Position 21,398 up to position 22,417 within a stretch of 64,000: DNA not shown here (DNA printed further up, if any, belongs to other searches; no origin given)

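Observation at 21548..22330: Two adjacent coiled-coil proteins share a near-identical acidic C-terminal tail motif (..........) next to the AAA+ gene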

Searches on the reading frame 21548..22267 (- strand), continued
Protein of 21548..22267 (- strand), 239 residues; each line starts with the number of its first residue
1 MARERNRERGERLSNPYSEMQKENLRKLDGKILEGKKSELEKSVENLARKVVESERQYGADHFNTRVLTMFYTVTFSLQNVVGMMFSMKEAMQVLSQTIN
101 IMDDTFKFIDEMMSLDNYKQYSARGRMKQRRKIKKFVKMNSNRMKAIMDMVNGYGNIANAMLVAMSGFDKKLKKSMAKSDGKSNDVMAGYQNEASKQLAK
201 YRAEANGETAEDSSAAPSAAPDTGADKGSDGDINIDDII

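Call 58: find_encoding_contigs(protein=P0056, flank=10000, max_places=2)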
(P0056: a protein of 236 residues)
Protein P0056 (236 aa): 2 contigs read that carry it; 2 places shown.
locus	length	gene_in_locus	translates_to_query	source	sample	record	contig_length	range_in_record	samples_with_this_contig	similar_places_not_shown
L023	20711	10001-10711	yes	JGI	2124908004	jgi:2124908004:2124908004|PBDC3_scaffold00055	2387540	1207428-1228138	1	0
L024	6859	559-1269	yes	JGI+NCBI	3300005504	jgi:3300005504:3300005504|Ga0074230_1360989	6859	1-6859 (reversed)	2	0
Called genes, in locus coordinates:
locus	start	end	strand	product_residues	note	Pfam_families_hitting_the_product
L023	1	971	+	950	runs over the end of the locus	PF00176:SNF2-rel_dom, PF00270:DEAD (weak), PF04851:ResIII (weak), PF00271:Helicase_C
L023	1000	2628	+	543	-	-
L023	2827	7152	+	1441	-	PF18657:YDG (faint), PF18676:MBG_2 (weak)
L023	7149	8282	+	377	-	-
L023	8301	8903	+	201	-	-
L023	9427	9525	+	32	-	-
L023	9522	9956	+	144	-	-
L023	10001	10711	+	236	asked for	-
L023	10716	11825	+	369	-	PF00004:AAA, PF07728:AAA_5 (faint)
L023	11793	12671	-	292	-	PF08239:SH3_3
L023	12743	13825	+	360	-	PF00535:Glycos_transf_2, PF10111:Glyco_tranf_2_2 (weak)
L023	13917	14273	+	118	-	PF13027:DUF3888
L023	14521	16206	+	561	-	PF00909:Ammonium_transp, PF00543:P-II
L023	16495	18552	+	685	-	PF12437:GSIII_N, PF00120:Gln-synt_C, PF18318:Gln-synt_C-ter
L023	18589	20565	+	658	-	-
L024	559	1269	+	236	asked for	-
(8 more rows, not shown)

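Call 59: find_encoding_contigs(protein=P0088, flank=10000, max_places=1)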
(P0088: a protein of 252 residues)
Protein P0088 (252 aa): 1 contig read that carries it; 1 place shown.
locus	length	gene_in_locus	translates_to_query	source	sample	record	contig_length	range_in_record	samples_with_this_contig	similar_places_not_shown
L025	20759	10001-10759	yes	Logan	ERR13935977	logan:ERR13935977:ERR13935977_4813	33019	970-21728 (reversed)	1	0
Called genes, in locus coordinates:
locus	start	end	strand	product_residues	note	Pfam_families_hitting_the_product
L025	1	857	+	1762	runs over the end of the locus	PF18887:MBG_3 (faint), PF18676:MBG_2 (weak)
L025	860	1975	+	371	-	-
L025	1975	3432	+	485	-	-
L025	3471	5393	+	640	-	-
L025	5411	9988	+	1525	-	PF13195:DUF4011, PF13086:AAA_11 (weak), PF13245:AAA_19 (faint), PF13604:AAA_30 (faint), PF13086:AAA_11 (weak), PF13087:AAA_12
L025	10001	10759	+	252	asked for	-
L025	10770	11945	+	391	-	PF05496:RuvB_N (weak), PF00004:AAA, PF07728:AAA_5 (weak)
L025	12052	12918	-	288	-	PF00722:Glyco_hydro_16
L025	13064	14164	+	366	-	PF00149:Metallophos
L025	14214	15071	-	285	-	PF08239:SH3_3, PF00877:NLPC_P60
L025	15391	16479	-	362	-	PF04055:Radical_SAM, PF13353:Fer4_12, PF13186:SPASM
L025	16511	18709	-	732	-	PF00884:Sulfatase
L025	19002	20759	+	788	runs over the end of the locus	PF13298:LigD_N, PF01896:DNA_primase_S (faint), PF01068:DNA_ligase_A_M, PF01331:mRNA_cap_enzyme (faint), PF09414:RNA_ligase, PF04679:DNA_ligase_A_C, PF21686:LigD_Prim-Pol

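Call 60: find_encoding_contigs(protein=P0081, flank=10000, max_places=1)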
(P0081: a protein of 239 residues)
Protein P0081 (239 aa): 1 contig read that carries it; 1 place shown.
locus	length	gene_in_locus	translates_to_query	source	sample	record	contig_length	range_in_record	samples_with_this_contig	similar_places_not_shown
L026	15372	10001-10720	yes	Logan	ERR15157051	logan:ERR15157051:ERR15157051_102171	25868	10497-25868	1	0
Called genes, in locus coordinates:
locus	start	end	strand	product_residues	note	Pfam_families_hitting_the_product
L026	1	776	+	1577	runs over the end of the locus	PF17883:MBG (faint), PF18887:MBG_3 (faint), PF18676:MBG_2 (weak)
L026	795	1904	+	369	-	-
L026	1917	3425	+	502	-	-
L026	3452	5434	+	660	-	-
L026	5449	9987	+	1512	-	PF13195:DUF4011 (weak), PF00270:DEAD (faint), PF13086:AAA_11 (weak), PF13245:AAA_19 (faint), PF13604:AAA_30 (faint), PF13086:AAA_11, PF13087:AAA_12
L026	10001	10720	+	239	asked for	-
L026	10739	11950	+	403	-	PF00004:AAA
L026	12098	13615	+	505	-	PF07556:DUF1538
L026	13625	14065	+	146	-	-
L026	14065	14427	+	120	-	-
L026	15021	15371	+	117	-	?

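Call 64: find_encoding_contigs(protein=P0062, flank=10000, max_places=1)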
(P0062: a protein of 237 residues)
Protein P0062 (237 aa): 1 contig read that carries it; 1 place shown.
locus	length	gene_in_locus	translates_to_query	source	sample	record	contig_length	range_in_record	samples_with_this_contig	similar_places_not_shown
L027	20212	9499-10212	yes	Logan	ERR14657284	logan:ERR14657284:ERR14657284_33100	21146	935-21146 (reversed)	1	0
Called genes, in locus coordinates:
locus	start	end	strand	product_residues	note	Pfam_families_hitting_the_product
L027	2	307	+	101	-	?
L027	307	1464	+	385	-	-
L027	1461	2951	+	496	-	-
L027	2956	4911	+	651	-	-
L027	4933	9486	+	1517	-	PF13195:DUF4011 (weak), PF00270:DEAD (faint), PF13086:AAA_11, PF13245:AAA_19 (faint), PF13604:AAA_30 (faint), PF13086:AAA_11, PF13087:AAA_12, PF18741:MTES_1575 (weak)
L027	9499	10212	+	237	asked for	-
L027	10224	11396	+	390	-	PF00004:AAA, PF07728:AAA_5 (faint), PF09336:Vps4_C (faint)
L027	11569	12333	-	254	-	PF22945:LEM-3_GIY-YIG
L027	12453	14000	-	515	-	PF08757:CotH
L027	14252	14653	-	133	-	PF00011:HSP20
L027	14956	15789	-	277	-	PF00398:RrnaAD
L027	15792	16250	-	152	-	-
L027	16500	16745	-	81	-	PF01084:Ribosomal_S18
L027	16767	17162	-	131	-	PF00436:SSB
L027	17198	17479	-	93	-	PF01250:Ribosomal_S6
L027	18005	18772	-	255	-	PF12697:Abhydrolase_6 (weak), PF00561:Abhydrolase_1, PF03959:FSH1 (faint), PF12146:Hydrolase_4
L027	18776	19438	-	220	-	PF03167:UDG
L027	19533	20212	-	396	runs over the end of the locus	PF03222:Trp_Tyr_perm (weak)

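Call 68: search_protein_families(library=padloc, proteins=[L027:307-1464:+, L027:1461-2951:+, L027:2956-4911:+, L027:4933-9486:+, L027:9499-10212:+, L027:10224-11396:+], max_evalue=0.001)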
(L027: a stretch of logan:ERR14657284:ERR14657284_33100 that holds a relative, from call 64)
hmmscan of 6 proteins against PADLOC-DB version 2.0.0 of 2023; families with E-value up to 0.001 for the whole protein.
L027:307-1464:+ (385 aa): 0 families

L027:1461-2951:+ (496 aa): 0 families

L027:2956-4911:+ (651 aa): 0 families

L027:4933-9486:+ (1517 aa): 6 families
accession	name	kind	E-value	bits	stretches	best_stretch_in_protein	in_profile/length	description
PDLC05009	PDC-S37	-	3.7e-122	407.5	2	748-1516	572-1341/1550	-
PDLC02194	Hhe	-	1.4e-51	173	2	1074-1504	1346-1771/1911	-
PDLC03924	MkoC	-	4.6e-27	92.6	1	1103-1399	664-973/1136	-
PDLC03920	MkoA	-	9.7e-24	81.7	3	263-430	583-752/1112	-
PDLC03921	MkoA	-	6.4e-12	42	1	1108-1150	1295-1337/1607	-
PDLC04140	mad8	-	0.0001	20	1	309-400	27-100/314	mads_8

L027:9499-10212:+ (237 aa): 0 families

L027:10224-11396:+ (390 aa): 7 families
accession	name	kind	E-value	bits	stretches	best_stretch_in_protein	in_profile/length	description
PDLC02196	IetA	-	1.5e-30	104.9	1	100-312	84-290/374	-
PDLC04232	IetA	-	1.8e-27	94.7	1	59-303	36-275/330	-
PDLC02195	IetA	-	4.2e-21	73.7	1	113-297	112-290/395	-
PDLC04231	IetA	-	5.4e-15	53.9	1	140-266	119-239/262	-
PDLC00915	TRIP13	-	6e-13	46.9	1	141-291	66-228/302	TRIP13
PDLC00914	TRIP13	-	4.7e-12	44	1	142-307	75-250/302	TRIP13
PDLC05035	PDC-S53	-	9.3e-05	18.7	1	140-210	512-589/900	-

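Call 69: search_protein_families(library=pfam, proteins=[L027:307-1464:+, L027:1461-2951:+, L027:2956-4911:+, L027:4933-9486:+, L025:3471-5393:+, L026:3452-5434:+], max_evalue=0.01)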
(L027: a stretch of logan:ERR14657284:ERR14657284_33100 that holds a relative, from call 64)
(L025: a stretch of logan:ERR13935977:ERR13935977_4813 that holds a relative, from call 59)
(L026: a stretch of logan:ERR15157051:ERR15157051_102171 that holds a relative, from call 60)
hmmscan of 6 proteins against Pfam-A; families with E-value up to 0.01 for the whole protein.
L027:307-1464:+ (385 aa): 1 family
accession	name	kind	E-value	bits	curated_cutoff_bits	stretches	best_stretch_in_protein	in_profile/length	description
PF23576.2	SEN1_barrel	-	0.0059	17.1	27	0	322-373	4-55/101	Helicase SEN1 beta-barrel domain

L027:1461-2951:+ (496 aa): 0 families

L027:2956-4911:+ (651 aa): 0 families

L027:4933-9486:+ (1517 aa): 14 families
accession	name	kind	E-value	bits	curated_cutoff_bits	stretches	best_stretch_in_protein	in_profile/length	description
PF13086.12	AAA_11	-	2.3e-18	67.3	27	2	295-432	2-154/257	AAA domain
PF13245.12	AAA_19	-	3.2e-09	37.5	25.1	2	1108-1148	90-132/134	AAA domain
PF13087.12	AAA_12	-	3.8e-09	36.8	27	1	1234-1370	84-191/195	AAA domain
PF13195.11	DUF4011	-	1.4e-08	35.3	22.2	1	97-179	78-158/158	Protein of unknown function (DUF4011)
PF13604.12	AAA_30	-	1.1e-07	32.2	27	1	295-349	2-58/191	AAA domain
PF18741.7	MTES_1575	-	4.1e-07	30.4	38.2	1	1431-1513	15-96/96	REase_MTES_1575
PF00270.35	DEAD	-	1.2e-05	25.6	26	1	298-424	3-131/167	DEAD/DEAH box helicase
PF04851.21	ResIII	-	0.00016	22.1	22.5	1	299-365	8-81/164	Type III restriction enzyme, res subunit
PF05127.21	NAT10_TcmA_helicase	-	0.00031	21.1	22.7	0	314-379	2-68/176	RNA cytidine acetyltransferase NAT10/TcmA, helicase domain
PF13191.12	AAA_16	-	0.00082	20.3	32.6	1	305-436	18-148/167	AAA ATPase domain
PF09848.15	SLFN-g3_helicase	-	0.0014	18.4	24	0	314-383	6-74/354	Schlafen group 3, DNA/RNA helicase domain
PF20720.3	nSTAND3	-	0.0019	18.4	27.2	0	313-356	21-63/155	Novel STAND NTPase 3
PF07088.17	GvpD_P-loop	-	0.0041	17.5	24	0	308-354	9-56/189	GvpD gas vesicle protein, P-loop domain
PF24883.2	NPHP3_N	-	0.0092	16.6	24.8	0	312-447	25-151/164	Nephrocystin 3, N-terminal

L025:3471-5393:+ (640 aa): 0 families

L026:3452-5434:+ (660 aa): 0 families

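Call 79: search_solved_structures(query=A6, max_evalue=10)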
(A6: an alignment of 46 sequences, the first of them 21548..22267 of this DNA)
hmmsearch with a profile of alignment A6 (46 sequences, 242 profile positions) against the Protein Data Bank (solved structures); distinct sequences matched with E-value up to 10: 15.
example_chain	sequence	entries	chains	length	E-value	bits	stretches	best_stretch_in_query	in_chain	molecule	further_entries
5zuv_A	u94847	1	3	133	0.00083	22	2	25-90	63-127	Spike glycoprotein,Spike glycoprotein,inhibitor EK1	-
8vsj_C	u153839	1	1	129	0.012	18.2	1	25-100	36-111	Superantigen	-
9dl1_A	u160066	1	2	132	0.96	12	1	25-60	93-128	TRACeR-I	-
2rso_A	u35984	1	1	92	1.1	11.8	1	171-214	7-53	Chromatin-associated protein swi6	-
5apw_A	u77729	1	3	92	1.5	11.4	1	1-54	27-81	GENERAL CONTROL PROTEIN GCN4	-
5zhy_A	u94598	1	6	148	1.6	11.3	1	75-115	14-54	Spike glycoprotein, Spike glycoprotein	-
5apq_A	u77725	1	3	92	2.9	10.4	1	1-54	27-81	GENERAL CONTROL PROTEIN GCN4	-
6klt_B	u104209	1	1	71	5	9.7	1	4-66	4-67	Troponin T, cardiac muscle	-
6klu_B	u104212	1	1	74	5.6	9.5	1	4-66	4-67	Troponin T, cardiac muscle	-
9dbp_A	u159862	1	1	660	8.4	8.9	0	6-66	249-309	Lysine-specific histone demethylase 1A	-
8q1h_A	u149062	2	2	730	9.1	8.8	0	6-66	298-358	Lysine-specific histone demethylase 1A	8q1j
6vyp_M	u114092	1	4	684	9.4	8.8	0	6-66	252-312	Lysine-specific histone demethylase 1A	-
2v1d_A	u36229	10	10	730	9.5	8.7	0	6-66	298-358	LYSINE-SPECIFIC HISTONE DEMETHYLASE 1 | LYSINE-SPECIFIC DEMETHYLASE 1A | Lysine-specific histone demethylase 1A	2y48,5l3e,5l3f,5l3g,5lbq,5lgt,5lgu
4bay_A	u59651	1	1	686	9.5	8.7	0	6-66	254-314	LYSINE-SPECIFIC HISTONE DEMETHYLASE 1A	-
2x0l_A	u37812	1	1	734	9.5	8.7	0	6-66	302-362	LYSINE-SPECIFIC HISTONE DEMETHYLASE 1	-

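Call 82: find_encoding_contigs(protein=P0076, flank=6000, max_places=1)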
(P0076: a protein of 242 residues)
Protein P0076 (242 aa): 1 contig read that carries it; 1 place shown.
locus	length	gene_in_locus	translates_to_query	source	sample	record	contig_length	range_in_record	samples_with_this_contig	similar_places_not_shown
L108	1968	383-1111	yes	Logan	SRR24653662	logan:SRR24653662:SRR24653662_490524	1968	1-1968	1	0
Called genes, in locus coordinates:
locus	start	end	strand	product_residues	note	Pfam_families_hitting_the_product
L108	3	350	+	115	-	?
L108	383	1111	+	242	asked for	-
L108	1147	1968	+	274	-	?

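Call 83: find_encoding_contigs(protein=P0100, flank=6000, max_places=1)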
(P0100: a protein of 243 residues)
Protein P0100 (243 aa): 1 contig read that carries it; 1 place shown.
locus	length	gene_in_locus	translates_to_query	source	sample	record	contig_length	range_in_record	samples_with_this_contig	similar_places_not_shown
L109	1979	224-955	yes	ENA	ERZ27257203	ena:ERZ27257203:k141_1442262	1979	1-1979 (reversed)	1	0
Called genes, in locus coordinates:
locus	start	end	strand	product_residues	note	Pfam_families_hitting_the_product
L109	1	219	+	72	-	?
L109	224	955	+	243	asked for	-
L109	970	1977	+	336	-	?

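Call 85: find_encoding_contigs(protein=P0139, flank=10000, max_places=1)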
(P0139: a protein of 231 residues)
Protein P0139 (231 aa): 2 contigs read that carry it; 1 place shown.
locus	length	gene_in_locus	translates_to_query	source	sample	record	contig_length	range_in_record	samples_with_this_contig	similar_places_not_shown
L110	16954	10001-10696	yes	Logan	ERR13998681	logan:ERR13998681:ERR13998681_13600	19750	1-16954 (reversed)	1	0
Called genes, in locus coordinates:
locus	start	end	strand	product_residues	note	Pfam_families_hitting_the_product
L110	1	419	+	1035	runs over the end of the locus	PF12773:DZR (faint), PF13676:TIR_2, PF13306:LRR_5, PF13855:LRR_8 (faint), PF13306:LRR_5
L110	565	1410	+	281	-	-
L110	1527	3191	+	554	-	-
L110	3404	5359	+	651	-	-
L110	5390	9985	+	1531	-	PF13195:DUF4011, PF00270:DEAD (faint), PF04851:ResIII (faint), PF13086:AAA_11 (weak), PF13245:AAA_19 (faint), PF13086:AAA_11, PF13087:AAA_12, PF18741:MTES_1575, +1 more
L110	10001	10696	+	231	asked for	-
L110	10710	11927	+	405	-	PF00004:AAA, PF05707:Zot (faint)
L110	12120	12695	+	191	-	PF00574:CLP_protease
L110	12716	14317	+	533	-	-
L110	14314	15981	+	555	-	PF02534:T4SS-DNA_transf, PF10412:TrwB_AAD_bind, PF12696:TraG-D_C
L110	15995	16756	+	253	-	PF09397:FtsK_gamma (faint)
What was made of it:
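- Closest known: Helicase-based anti-phage systems in PADLOC. Same: One locus carries a TIR-LRR gene and lies next to type IV secretion genes (call 85).
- The helicase-nuclease and TIR context points to nucleic-acid conflict biology (calls 68, 85).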

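Call 86: find_encoding_contigs(protein=P0093, flank=10000, max_places=1)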
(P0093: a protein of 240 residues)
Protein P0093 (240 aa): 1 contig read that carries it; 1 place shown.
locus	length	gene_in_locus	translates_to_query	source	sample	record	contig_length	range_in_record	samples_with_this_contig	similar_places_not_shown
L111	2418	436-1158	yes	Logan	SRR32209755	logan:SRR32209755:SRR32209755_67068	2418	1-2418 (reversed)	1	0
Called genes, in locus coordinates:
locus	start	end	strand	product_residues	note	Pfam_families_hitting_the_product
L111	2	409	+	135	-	?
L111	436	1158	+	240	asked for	-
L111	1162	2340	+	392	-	PF00004:AAA, PF05707:Zot (faint), PF17862:AAA_lid_3 (weak)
